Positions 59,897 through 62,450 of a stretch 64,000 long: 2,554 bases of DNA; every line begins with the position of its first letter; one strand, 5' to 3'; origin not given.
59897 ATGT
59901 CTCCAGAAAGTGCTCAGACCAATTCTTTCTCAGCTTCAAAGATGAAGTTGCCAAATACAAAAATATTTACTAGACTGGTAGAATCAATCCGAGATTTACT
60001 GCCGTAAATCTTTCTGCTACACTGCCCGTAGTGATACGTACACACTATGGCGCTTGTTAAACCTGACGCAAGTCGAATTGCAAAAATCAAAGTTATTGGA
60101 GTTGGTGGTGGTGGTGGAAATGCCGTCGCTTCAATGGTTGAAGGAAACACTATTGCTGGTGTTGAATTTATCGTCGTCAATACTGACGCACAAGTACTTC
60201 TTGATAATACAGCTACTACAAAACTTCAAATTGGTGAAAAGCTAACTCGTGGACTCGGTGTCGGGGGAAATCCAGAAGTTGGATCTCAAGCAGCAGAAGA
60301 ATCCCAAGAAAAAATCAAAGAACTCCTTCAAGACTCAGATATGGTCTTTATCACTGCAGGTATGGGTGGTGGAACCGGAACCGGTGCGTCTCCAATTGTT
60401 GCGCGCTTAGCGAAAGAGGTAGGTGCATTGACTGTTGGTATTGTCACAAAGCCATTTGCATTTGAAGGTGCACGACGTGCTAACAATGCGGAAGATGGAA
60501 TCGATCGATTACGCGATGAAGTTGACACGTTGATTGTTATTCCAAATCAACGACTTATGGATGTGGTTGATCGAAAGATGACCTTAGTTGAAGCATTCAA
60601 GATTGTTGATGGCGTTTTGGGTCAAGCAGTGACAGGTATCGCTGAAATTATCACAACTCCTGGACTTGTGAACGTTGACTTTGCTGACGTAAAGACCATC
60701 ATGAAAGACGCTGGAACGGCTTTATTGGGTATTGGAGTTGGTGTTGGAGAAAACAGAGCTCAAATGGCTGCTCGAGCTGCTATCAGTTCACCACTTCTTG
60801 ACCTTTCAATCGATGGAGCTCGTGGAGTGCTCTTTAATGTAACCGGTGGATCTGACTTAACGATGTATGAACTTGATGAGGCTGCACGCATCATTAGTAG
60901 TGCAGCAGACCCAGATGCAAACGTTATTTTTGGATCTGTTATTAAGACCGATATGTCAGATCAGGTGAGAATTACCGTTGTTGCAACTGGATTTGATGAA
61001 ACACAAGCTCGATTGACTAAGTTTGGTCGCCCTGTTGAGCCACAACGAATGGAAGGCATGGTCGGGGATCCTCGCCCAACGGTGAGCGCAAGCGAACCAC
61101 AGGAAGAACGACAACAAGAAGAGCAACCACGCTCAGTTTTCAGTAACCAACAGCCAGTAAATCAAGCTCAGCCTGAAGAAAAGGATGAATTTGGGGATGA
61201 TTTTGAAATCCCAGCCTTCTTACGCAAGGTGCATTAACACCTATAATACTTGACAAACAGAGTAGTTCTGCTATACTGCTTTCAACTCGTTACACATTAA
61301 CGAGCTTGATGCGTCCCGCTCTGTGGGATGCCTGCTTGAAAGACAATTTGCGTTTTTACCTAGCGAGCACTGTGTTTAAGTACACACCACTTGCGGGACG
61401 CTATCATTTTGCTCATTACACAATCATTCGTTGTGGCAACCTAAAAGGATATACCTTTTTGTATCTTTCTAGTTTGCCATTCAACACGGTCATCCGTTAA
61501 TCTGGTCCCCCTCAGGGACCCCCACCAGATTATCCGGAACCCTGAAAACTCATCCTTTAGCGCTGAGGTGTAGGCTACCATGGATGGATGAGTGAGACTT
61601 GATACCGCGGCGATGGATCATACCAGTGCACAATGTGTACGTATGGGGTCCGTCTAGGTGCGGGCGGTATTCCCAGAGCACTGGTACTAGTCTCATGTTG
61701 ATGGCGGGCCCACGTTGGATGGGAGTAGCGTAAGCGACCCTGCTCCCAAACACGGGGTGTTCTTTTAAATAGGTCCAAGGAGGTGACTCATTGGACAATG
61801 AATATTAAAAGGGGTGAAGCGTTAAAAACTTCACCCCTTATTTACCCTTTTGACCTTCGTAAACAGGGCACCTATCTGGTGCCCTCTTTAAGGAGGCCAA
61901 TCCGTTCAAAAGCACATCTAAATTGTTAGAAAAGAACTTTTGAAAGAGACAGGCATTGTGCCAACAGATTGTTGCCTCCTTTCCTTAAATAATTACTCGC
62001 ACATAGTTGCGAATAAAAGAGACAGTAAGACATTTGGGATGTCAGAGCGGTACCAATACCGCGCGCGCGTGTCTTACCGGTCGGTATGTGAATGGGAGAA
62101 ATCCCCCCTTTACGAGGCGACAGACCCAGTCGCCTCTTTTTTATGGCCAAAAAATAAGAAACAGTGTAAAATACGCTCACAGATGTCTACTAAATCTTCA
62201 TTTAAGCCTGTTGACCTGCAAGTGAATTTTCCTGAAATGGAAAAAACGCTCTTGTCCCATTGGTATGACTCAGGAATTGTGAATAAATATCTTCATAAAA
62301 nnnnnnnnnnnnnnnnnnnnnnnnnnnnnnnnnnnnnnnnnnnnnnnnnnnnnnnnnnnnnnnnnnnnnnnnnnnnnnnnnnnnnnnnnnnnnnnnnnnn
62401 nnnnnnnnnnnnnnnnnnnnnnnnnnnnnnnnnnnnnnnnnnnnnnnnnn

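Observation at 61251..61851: Candidate ~560-nt structured ncRNA between ftsZ and ileS, with GC-rich core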

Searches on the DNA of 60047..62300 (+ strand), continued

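Call 64: search_with_rna_model(model_id=R1, sources=[window, L006, L007, L166, L173, L086, L009, L008, L174, L175, L172, L170, L087, L089, L010, L011, L012, L013, L014, L015, L022, L026, L030, L149], max_evalue=10, show_alignments=8, make_alignment=true)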
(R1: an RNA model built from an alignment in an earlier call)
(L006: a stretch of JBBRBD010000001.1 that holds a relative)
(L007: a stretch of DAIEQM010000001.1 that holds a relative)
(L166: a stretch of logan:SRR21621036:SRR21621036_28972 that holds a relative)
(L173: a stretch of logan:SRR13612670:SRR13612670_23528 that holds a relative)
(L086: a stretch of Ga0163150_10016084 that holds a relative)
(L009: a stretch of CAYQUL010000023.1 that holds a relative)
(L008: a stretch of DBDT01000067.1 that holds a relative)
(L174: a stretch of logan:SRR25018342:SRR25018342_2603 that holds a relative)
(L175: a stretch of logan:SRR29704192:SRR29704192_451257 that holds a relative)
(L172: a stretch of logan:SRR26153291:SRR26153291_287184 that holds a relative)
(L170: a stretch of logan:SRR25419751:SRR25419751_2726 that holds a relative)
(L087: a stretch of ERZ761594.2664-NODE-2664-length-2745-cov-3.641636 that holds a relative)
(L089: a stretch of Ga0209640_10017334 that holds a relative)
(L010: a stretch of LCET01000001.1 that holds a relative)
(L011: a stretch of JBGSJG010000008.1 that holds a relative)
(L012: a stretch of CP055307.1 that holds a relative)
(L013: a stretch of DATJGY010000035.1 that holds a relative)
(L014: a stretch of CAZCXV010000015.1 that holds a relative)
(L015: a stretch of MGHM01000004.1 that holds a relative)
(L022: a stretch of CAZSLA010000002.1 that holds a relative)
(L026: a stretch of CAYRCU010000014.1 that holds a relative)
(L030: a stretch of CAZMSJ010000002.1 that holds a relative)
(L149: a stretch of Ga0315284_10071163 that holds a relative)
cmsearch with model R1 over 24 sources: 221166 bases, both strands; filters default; matches with E-value up to 10: 6.
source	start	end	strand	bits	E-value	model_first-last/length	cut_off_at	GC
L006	5292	5399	+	115.7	2.1e-34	1-108/108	no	0.47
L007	5311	5420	+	108.8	3.4e-32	1-108/108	no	0.44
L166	3783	3889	+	98.1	1e-28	1-108/108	no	0.46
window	61304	61412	+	97.4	1.8e-28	1-108/108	no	0.5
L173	3616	3719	+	36.3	1.2e-08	1-108/108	no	0.47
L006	5285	5395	-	13.8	0.23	1-108/108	no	0.48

Alignment A4: 6 matches aligned to the model, 148 columns, each read 5' to 3' on its own strand. Consensus structure (alignment columns), stored with it:
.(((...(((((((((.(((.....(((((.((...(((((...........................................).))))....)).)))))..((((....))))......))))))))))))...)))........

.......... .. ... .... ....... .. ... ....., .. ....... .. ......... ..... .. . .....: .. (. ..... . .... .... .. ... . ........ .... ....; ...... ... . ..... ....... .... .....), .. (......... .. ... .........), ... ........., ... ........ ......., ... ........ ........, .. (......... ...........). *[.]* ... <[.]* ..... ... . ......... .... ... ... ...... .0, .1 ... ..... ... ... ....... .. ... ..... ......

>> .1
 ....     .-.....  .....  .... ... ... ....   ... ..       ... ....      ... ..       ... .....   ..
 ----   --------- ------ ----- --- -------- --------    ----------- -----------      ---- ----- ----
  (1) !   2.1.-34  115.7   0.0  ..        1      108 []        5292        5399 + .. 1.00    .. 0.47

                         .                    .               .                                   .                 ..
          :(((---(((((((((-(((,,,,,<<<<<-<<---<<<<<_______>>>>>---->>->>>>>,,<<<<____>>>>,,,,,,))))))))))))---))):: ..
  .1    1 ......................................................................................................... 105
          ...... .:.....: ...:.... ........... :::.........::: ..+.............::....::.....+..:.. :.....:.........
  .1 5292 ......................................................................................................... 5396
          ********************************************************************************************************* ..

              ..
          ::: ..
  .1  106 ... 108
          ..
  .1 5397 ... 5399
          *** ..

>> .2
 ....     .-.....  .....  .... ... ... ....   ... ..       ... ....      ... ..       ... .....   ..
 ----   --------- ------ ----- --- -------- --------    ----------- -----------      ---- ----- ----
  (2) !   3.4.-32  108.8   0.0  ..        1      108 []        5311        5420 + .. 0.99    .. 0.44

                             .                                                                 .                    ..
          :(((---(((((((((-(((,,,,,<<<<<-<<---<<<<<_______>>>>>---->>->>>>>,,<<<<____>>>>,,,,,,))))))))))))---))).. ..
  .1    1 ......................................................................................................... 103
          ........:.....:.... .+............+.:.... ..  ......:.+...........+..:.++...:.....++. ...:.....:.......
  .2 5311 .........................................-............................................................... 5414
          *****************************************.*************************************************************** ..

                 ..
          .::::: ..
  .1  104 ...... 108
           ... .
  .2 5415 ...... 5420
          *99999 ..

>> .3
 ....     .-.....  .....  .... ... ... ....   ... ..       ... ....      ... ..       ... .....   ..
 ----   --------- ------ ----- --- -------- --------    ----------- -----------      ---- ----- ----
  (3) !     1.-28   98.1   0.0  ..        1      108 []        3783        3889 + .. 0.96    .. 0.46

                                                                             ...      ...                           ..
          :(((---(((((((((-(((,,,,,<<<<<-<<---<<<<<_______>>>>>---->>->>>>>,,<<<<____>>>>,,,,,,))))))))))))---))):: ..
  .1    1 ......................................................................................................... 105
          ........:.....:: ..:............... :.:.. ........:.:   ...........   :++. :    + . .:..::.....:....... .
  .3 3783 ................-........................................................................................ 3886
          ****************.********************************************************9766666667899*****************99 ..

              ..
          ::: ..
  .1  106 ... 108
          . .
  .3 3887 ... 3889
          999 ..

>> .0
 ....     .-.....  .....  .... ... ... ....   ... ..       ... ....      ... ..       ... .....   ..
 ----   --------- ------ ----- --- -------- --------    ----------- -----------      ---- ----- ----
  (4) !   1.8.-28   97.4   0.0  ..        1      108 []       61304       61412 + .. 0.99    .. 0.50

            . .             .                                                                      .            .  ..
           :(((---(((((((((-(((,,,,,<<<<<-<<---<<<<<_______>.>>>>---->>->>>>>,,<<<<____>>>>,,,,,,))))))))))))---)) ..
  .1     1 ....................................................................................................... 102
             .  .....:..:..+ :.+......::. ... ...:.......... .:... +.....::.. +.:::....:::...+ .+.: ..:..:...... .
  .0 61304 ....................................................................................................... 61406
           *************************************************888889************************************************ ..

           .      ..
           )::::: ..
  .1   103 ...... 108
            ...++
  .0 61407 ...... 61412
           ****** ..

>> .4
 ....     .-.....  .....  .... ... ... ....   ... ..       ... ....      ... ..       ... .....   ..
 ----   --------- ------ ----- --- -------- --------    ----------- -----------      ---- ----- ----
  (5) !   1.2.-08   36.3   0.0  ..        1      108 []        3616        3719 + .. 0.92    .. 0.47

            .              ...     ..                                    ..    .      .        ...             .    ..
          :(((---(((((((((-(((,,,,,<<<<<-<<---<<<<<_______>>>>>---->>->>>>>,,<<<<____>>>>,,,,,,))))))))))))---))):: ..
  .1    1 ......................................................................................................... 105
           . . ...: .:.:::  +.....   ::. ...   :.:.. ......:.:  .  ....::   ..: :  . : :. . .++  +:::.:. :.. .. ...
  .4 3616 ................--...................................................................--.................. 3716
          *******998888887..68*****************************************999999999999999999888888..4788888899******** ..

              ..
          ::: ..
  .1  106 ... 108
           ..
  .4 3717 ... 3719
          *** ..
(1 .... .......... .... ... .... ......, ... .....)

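Call 65: search_with_rna_model(model_id=R1, sources=[window, L006, L007, L166, L173], max_evalue=0.001, make_alignment=true)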
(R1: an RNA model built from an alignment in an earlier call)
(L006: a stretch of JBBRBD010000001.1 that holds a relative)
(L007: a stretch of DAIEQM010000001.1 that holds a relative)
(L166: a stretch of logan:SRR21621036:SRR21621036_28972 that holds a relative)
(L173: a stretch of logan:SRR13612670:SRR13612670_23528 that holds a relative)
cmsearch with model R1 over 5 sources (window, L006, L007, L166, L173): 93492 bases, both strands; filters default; matches with E-value up to 0.001: 5.
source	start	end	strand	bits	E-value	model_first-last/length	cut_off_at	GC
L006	5292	5399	+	115.7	8.8e-35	1-108/108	no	0.47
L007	5311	5420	+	108.8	1.5e-32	1-108/108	no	0.44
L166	3783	3889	+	98.1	4.3e-29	1-108/108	no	0.46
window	61304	61412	+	97.4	7.4e-29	1-108/108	no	0.5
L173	3616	3719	+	36.3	4.9e-09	1-108/108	no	0.47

Alignment A5: 5 matches aligned to the model, 112 columns, each read 5' to 3' on its own strand. Consensus structure (alignment columns), stored with it:
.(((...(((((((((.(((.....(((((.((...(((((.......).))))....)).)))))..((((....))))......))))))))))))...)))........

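Call 71: search_dna_similar(query=window:61238-62190:+, collection=phages, mode=distant, max_evalue=0.01, max_rows=10)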
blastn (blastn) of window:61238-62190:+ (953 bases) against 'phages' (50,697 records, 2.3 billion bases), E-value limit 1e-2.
No match.

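Call 72: search_dna_similar(query=window:61238-62190:+, collection=plasmids, mode=distant, max_evalue=0.01, max_rows=10)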
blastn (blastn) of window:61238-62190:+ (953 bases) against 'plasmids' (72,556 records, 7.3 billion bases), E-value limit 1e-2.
No match.
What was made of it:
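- Tried and rejected: Phage and plasmid collections gave no match (calls 71, 72).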

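Call 78: build_rna_model(alignment_id=A5)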
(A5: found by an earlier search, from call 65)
Model R2 built from alignment A5 (5 sequences, 112 columns); structure: stored with the alignment.
model positions 108; base pairs 31; branch points 1; effective number of sequences 2.02; information 0.59 bits per position. Calibrated on 0.2 Mb of random sequence (short: E-values are rough).
structure used (alignment columns):
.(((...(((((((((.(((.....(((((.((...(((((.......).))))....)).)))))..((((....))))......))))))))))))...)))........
